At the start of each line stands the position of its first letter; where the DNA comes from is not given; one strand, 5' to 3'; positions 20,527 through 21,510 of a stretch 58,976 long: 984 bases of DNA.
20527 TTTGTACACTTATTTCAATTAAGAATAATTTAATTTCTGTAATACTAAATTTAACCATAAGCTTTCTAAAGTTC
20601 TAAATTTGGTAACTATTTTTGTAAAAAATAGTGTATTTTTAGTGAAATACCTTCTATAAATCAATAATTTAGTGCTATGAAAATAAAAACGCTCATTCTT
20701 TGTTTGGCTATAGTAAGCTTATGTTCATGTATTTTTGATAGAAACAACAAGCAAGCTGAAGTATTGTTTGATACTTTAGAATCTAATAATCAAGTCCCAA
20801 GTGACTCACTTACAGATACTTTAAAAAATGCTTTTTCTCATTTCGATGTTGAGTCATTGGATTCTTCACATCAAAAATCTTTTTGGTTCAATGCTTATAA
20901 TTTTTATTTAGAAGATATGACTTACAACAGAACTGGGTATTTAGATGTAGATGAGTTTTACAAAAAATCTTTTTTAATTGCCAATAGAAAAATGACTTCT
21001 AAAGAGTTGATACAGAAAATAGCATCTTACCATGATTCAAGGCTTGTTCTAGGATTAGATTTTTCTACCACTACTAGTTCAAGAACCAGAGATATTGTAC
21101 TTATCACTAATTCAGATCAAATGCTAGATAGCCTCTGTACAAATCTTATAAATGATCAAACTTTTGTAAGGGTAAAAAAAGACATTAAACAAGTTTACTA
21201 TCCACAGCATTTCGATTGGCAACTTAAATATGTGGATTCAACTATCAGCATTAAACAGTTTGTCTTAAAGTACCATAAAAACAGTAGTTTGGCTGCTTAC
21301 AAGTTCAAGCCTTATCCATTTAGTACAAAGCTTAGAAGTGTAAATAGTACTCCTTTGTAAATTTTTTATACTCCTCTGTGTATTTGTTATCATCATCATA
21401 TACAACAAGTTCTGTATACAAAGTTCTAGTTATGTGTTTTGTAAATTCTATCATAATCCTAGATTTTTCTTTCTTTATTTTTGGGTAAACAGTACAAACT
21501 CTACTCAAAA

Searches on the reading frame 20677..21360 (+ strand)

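Call 77: search_protein_families(library=pfam, proteins=[window:20677-21360:+], max_evalue=0.00001)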
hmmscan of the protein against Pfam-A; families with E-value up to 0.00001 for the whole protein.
window:20677-21360:+ (227 aa): 0 families

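Call 80: search_protein_families(library=pfam, proteins=[window:20677-21360:+], max_evalue=0.01)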
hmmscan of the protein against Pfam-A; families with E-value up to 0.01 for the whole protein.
window:20677-21360:+ (227 aa): 1 family
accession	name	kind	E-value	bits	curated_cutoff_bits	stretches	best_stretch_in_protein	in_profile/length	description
PF04784.19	DUF547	-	0.004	17.6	27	1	59-119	2-65/125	Protein of unknown function, DUF547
